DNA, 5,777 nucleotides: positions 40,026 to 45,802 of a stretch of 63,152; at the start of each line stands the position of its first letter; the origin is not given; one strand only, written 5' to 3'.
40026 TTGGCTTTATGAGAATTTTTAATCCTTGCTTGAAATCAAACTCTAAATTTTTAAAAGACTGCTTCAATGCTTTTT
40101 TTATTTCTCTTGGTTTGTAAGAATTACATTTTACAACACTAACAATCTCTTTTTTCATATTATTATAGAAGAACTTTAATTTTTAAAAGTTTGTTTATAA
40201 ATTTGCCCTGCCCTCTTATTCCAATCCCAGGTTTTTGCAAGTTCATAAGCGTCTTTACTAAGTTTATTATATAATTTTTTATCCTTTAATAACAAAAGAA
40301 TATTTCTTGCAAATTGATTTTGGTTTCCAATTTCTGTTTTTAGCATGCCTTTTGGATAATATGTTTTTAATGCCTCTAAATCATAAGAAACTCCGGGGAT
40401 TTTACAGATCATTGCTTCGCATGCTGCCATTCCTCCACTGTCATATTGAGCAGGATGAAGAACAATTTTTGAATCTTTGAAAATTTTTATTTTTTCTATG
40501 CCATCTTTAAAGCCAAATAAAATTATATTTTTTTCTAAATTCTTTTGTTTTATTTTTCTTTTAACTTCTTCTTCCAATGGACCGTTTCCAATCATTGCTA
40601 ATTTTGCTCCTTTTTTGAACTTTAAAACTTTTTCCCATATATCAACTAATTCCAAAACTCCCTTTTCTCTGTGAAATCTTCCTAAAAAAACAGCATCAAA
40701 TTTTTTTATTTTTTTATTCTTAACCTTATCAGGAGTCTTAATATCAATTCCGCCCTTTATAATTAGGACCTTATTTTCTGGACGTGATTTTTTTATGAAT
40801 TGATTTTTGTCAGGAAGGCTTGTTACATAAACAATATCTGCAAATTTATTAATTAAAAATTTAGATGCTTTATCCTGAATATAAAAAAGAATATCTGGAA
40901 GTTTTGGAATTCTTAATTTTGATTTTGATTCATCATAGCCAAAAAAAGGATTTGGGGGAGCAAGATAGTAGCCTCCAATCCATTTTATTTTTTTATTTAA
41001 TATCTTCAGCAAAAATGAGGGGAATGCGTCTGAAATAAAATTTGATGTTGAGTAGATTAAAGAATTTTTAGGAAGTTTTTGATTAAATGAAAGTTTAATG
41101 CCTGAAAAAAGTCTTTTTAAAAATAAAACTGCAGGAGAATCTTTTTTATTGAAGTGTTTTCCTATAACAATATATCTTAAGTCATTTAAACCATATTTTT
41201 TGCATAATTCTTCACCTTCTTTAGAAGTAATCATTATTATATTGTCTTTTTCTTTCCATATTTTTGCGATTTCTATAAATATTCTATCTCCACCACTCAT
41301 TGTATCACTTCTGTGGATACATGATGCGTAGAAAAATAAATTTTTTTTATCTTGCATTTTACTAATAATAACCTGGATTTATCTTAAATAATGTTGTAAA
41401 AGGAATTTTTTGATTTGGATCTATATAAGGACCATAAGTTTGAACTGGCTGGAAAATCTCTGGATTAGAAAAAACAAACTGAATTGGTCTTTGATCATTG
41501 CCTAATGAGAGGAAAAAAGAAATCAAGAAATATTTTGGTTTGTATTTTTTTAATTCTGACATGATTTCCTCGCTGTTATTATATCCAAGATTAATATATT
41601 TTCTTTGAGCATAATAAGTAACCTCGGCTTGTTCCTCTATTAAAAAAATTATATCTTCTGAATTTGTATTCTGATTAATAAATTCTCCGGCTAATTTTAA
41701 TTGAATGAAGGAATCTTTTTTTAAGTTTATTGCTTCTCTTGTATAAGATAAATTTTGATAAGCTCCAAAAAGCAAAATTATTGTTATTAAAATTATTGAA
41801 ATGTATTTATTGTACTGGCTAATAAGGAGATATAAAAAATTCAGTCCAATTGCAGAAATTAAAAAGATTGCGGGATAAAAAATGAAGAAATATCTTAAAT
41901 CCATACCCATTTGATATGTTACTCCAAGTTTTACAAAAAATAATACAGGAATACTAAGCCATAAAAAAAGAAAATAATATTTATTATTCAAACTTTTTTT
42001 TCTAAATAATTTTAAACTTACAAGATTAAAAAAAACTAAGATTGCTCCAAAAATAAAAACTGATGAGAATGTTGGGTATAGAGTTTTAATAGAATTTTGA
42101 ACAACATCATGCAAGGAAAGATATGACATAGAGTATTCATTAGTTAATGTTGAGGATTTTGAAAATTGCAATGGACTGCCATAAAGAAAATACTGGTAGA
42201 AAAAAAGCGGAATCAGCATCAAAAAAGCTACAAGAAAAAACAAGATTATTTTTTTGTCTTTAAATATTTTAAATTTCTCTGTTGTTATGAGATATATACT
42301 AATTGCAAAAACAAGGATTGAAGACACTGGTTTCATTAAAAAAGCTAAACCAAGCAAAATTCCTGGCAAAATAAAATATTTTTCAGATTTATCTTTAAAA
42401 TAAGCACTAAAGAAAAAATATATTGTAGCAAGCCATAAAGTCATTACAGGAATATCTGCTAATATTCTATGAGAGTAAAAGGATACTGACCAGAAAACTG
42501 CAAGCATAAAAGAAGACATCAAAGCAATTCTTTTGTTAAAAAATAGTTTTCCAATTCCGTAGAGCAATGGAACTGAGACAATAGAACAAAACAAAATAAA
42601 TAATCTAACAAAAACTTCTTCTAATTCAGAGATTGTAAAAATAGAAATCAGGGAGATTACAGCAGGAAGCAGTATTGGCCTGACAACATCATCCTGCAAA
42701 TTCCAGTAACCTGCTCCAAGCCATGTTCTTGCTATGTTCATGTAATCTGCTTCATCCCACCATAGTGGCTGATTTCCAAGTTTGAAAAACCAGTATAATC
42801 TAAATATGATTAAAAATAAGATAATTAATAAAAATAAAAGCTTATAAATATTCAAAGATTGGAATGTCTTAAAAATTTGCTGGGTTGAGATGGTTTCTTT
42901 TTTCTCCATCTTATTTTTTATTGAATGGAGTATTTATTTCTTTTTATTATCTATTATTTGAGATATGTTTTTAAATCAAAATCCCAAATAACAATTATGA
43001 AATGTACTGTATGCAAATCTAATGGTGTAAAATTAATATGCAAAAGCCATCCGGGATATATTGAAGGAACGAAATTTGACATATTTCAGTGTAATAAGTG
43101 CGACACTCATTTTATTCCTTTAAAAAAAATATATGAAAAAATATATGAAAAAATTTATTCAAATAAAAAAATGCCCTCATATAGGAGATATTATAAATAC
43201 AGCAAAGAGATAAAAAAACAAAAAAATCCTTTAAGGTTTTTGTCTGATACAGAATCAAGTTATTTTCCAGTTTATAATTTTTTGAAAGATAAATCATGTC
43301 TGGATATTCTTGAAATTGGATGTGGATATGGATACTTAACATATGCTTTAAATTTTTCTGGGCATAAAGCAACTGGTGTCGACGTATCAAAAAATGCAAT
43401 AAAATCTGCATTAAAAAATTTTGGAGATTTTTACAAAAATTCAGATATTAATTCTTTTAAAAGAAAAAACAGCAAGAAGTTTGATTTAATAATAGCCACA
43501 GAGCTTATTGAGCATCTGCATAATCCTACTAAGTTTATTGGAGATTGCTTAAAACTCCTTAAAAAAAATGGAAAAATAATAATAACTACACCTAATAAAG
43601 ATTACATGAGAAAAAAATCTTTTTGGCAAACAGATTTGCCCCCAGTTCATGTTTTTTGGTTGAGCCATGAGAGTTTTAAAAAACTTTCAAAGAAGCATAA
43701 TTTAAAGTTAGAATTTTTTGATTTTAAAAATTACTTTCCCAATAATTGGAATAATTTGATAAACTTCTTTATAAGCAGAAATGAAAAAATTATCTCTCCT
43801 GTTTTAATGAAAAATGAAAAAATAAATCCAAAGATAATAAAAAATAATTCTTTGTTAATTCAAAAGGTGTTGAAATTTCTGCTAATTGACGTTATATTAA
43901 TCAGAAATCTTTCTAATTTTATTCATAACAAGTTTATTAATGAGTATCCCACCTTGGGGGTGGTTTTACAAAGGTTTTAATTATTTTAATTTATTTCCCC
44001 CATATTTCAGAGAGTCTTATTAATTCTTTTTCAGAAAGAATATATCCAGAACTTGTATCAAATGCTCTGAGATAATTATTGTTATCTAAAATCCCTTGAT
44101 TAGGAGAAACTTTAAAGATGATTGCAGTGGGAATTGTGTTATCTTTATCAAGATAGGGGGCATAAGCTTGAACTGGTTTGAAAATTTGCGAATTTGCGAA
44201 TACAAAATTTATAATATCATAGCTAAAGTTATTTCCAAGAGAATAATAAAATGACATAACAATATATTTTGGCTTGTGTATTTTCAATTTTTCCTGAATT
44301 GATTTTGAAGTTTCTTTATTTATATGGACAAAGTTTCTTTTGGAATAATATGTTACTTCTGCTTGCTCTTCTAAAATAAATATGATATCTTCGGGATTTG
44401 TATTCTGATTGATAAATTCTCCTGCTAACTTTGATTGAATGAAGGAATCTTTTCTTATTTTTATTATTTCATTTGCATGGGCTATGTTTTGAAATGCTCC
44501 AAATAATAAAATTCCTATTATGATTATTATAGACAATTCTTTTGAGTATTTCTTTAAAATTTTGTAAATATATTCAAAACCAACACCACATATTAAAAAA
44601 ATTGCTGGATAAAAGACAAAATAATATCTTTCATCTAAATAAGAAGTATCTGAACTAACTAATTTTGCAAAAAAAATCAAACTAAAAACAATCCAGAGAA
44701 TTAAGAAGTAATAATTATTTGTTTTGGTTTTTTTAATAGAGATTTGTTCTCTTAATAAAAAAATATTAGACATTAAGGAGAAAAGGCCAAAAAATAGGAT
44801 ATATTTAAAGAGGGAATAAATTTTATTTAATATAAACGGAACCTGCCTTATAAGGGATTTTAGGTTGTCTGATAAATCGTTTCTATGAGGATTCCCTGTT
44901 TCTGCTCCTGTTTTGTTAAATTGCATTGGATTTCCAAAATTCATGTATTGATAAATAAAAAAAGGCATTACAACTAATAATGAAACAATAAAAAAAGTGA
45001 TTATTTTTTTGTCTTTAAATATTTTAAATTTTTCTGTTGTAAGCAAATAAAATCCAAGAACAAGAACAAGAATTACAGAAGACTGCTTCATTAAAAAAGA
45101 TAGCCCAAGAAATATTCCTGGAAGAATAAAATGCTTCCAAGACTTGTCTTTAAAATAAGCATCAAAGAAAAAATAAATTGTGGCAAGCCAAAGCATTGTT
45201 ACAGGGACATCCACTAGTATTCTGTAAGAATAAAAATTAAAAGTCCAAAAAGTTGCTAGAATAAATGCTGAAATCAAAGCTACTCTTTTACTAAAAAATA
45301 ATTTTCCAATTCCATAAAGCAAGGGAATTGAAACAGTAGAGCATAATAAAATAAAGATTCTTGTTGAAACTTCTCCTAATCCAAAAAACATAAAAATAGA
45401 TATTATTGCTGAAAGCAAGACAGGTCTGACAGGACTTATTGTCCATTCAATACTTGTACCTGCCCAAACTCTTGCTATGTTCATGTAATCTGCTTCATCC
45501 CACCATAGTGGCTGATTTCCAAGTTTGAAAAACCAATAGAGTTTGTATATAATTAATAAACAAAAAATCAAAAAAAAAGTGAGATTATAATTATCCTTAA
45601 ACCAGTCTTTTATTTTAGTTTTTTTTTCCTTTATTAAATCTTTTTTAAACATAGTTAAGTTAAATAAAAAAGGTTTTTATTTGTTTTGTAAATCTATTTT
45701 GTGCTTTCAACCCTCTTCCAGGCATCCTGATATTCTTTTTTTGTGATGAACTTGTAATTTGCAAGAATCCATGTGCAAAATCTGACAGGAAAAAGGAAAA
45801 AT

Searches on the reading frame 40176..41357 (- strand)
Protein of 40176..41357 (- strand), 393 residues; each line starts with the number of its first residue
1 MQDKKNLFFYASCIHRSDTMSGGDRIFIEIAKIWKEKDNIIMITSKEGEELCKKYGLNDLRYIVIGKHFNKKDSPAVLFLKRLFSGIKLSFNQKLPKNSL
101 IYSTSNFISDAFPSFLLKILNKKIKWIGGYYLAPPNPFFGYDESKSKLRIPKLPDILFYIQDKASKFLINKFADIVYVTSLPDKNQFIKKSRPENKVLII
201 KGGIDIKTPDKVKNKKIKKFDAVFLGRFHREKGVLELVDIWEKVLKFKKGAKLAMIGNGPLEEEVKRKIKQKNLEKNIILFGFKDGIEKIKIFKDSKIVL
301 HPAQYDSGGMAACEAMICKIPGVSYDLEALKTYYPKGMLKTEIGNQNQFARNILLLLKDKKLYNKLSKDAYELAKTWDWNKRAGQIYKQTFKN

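Call 9: search_protein_families(library=pfam, proteins=[window:40176-41357:-], max_evalue=0.001)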
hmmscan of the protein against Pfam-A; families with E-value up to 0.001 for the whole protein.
window:40176-41357:- (393 aa): 3 families
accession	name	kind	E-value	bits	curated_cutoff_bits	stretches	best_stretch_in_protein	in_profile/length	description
PF00534.26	Glycos_transf_1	-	6.2e-26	91.4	26.4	1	210-372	6-171/172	Glycosyl transferases group 1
PF13692.12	Glyco_trans_1_4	-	8.2e-19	68.7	27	1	221-359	3-142/142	Glycosyl transferases group 1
PF20706.3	GT4-conflict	-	0.00073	19.1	26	1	190-321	167-307/385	Family 4 Glycosyltransferase in conflict systems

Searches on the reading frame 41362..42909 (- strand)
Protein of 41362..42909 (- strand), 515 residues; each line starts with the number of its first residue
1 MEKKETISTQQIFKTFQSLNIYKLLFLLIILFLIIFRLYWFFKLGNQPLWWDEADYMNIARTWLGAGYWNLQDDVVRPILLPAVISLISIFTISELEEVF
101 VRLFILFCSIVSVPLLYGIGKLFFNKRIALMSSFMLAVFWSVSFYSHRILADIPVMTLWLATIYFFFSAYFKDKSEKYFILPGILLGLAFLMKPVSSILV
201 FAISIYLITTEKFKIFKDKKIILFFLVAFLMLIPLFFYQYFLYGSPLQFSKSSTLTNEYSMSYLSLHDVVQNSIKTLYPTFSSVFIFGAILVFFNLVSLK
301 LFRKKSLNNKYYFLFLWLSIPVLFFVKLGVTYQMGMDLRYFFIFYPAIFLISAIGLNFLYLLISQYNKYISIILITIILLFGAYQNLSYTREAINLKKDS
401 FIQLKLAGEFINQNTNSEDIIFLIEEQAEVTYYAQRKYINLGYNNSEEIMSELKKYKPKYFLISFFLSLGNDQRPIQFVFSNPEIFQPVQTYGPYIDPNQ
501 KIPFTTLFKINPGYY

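Call 9: search_protein_families(library=pfam, proteins=[window:41362-42909:-], max_evalue=0.001)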
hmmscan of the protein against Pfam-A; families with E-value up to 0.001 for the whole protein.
window:41362-42909:- (515 aa): 2 families
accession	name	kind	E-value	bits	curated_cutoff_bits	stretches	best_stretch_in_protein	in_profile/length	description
PF13231.12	PMT_2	-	1.3e-20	74.6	26.1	1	78-236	3-158/160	Dolichyl-phosphate-mannose-protein mannosyltransferase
PF02366.24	PMT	-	1.6e-08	34.8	22.7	1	93-241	77-236/245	Dolichyl-phosphate-mannose-protein mannosyltransferase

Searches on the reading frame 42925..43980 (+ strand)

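Call 9: search_protein_families(library=pfam, proteins=[window:42925-43980:+], max_evalue=0.001)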
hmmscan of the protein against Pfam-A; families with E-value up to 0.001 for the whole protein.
window:42925-43980:+ (351 aa): 11 families
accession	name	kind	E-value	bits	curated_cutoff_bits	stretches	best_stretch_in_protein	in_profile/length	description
PF13489.12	Methyltransf_23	-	6.7e-22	78.4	27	1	120-262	18-161/164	Methyltransferase domain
PF13847.12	Methyltransf_31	-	1.2e-15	57.9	27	1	126-227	5-122/145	Methyltransferase domain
PF08242.18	Methyltransf_12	-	4.2e-15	56.7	30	1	129-218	1-98/98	Methyltransferase domain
PF08241.18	Methyltransf_11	-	8.1e-15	55.7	21.2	1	129-220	1-95/95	Methyltransferase domain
PF13649.12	Methyltransf_25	-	2.3e-12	47.9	27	1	128-216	1-97/97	Methyltransferase domain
PF05401.17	NodS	-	4.4e-09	36.9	24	1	120-230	39-154/201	Nodulation protein S (NodS)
PF07021.18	MetW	-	2.8e-07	30.8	21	1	127-229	16-116/193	Methionine biosynthesis protein MetW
PF06325.19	PrmA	-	3.6e-06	27.1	22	1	127-220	164-258/296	Ribosomal protein L11 methyltransferase (PrmA)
PF05175.20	MTS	-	4e-06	27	23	1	126-222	33-140/170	Methyltransferase small domain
PF02353.26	CMAS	-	9.8e-06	25.5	27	1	126-230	64-174/273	Mycolic acid cyclopropane synthetase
PF13679.12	Methyltransf_32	-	0.00019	21.8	27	1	119-164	20-71/143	Methyltransferase domain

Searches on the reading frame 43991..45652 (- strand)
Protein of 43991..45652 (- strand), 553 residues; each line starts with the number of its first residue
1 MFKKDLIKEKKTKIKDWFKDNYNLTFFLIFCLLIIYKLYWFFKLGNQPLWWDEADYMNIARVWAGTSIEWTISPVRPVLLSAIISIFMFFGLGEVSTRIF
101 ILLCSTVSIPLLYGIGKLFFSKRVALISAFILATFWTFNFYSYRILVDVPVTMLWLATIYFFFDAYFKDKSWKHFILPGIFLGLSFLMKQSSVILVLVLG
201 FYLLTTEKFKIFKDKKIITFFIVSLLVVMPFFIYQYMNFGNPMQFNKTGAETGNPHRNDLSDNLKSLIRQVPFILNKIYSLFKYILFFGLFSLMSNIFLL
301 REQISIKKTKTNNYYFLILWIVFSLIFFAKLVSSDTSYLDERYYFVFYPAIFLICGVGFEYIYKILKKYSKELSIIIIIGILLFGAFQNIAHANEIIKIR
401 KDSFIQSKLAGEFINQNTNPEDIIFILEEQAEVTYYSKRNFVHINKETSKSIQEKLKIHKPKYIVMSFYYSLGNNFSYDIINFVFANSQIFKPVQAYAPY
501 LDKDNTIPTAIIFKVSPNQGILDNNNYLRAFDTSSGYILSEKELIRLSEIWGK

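Call 9: search_protein_families(library=pfam, proteins=[window:43991-45652:-], max_evalue=0.001)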
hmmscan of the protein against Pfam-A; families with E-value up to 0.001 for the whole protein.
window:43991-45652:- (553 aa): 2 families
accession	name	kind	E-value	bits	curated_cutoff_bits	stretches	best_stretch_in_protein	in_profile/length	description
PF13231.12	PMT_2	-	3.7e-24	86.2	26.1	1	76-234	2-160/160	Dolichyl-phosphate-mannose-protein mannosyltransferase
PF02366.24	PMT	-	9.5e-10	38.9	22.7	1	88-238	75-237/245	Dolichyl-phosphate-mannose-protein mannosyltransferase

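Call 34: search_protein_families(library=ncbifam, proteins=[window:43991-45652:-], max_evalue=0.00001)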
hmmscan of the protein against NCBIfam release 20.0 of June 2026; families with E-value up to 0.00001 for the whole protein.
window:43991-45652:- (553 aa): 1 family
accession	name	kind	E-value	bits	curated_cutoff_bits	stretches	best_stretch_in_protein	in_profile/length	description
NF047440.1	LA3751_2_3_fam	subfamily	9.1e-12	44.5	200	1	77-415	82-404/460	LA_3751/LA_3752 family putative glycosyltransferase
